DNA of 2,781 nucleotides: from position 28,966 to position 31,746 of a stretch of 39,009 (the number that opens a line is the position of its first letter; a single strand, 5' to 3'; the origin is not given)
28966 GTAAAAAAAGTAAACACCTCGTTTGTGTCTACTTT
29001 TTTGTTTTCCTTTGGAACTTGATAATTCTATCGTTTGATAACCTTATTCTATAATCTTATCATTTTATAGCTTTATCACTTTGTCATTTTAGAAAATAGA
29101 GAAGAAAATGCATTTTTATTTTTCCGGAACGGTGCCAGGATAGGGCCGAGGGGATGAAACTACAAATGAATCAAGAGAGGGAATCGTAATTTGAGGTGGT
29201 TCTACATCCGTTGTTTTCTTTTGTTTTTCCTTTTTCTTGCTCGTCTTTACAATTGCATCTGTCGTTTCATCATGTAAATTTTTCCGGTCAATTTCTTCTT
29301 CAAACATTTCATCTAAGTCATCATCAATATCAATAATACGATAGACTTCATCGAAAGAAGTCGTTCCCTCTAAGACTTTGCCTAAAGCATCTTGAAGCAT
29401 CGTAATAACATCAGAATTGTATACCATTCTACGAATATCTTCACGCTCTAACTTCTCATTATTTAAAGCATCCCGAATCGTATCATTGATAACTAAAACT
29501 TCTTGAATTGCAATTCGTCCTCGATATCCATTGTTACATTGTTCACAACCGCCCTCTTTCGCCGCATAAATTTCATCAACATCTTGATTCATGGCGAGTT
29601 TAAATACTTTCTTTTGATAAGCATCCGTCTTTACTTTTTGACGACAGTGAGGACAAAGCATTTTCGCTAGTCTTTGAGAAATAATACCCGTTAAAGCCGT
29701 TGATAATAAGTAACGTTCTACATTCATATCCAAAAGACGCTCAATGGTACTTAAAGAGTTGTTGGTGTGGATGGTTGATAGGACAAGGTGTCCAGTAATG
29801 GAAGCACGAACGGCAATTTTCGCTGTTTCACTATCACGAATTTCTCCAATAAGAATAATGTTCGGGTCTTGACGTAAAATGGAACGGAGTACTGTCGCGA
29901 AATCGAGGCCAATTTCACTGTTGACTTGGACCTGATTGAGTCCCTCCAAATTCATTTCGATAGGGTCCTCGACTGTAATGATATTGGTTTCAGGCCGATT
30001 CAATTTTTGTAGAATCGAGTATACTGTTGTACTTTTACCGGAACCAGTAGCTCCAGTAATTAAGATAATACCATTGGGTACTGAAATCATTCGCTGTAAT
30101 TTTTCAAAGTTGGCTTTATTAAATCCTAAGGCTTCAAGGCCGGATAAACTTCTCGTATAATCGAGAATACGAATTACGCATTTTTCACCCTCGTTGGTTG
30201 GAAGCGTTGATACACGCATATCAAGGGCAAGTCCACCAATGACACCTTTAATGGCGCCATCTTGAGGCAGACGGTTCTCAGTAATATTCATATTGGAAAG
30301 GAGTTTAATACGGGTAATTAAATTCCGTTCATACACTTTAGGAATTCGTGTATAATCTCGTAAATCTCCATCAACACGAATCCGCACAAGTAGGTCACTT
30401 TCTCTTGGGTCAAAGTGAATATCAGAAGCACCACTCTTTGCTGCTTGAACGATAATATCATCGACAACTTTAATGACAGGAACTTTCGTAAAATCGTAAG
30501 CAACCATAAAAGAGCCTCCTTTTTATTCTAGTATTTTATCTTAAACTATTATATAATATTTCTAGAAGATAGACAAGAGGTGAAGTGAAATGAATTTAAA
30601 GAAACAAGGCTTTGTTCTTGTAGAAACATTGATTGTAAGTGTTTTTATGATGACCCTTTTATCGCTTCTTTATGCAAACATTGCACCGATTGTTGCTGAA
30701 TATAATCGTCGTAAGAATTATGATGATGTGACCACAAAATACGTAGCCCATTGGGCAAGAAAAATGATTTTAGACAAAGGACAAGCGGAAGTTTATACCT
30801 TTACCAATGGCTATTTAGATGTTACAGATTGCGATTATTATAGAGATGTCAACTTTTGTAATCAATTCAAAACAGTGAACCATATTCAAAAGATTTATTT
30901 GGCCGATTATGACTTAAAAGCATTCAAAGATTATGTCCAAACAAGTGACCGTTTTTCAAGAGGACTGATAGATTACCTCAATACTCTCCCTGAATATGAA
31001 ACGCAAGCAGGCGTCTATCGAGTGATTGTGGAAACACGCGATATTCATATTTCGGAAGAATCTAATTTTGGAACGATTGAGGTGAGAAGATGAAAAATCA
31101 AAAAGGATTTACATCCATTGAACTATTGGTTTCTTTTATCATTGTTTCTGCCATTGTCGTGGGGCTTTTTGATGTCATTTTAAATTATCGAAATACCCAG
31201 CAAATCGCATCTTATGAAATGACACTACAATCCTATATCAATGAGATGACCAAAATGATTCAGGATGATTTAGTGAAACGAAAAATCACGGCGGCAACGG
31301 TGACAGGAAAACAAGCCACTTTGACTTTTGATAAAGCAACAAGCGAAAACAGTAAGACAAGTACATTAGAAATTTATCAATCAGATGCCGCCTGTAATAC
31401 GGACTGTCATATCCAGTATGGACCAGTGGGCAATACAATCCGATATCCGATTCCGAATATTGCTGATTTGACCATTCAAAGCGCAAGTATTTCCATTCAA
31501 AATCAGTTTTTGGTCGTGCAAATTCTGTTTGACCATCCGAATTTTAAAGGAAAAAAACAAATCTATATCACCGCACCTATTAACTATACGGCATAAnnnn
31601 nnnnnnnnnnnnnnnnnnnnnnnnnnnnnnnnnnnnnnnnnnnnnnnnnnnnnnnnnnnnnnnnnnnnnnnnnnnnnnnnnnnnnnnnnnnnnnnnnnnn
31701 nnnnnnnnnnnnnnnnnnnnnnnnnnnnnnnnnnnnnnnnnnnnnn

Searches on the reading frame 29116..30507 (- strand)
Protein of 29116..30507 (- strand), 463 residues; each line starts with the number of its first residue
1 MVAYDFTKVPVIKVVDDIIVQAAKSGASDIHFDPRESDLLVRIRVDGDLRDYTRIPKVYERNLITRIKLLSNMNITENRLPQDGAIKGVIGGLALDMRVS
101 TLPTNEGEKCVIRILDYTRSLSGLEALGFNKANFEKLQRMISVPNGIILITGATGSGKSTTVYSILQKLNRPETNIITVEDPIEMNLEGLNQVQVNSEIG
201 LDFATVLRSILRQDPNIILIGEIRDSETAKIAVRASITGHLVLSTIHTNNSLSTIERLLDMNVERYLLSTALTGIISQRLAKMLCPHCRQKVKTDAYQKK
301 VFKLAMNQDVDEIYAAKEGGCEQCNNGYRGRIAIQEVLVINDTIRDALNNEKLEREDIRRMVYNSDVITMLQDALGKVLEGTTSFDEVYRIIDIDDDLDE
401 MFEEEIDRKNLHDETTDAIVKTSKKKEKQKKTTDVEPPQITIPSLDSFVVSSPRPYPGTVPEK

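Call 15: search_protein_families(library=pfam, proteins=[window:29116-30507:-])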
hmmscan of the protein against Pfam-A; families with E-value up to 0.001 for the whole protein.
window:29116-30507:- (463 aa): 6 families
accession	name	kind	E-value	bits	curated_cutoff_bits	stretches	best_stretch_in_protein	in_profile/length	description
PF00437.27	T2SSE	-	8.9e-122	406.7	24.9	1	9-390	6-370/370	Type II/IV secretion system protein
PF13173.12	AAA_14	-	2.5e-05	24.7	27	1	145-238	2-86/129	AAA domain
PF13401.12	AAA_22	-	0.00014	22.7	27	1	145-190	5-50/130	AAA domain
PF13555.12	AAA_29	-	0.00016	21.8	27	1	130-162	8-39/61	P-loop containing region of AAA domain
PF20720.3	nSTAND3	-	0.00063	19.9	27.2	0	134-184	7-56/155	Novel STAND NTPase 3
PF01935.23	DUF87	-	0.00098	19.7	23.2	1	149-177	27-56/220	Helicase HerA, central domain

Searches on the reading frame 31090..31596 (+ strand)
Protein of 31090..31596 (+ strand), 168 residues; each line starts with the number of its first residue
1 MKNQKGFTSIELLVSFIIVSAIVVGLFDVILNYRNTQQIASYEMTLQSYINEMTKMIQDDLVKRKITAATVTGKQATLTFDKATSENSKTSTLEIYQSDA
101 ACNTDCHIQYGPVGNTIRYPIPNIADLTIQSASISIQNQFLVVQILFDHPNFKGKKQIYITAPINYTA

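Call 15: search_protein_families(library=pfam, proteins=[window:31090-31596:+])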
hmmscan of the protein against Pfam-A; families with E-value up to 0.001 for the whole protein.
window:31090-31596:+ (168 aa): 2 families
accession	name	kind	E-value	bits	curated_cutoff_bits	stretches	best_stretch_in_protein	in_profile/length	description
PF16964.10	TadF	-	9.4e-05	22.8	27.3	1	2-69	4-72/178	Putative tight adherence pilin protein F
PF07963.17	N_methyl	-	0.0002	21.2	21.2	1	1-27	1-27/27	Prokaryotic N-terminal methylation motif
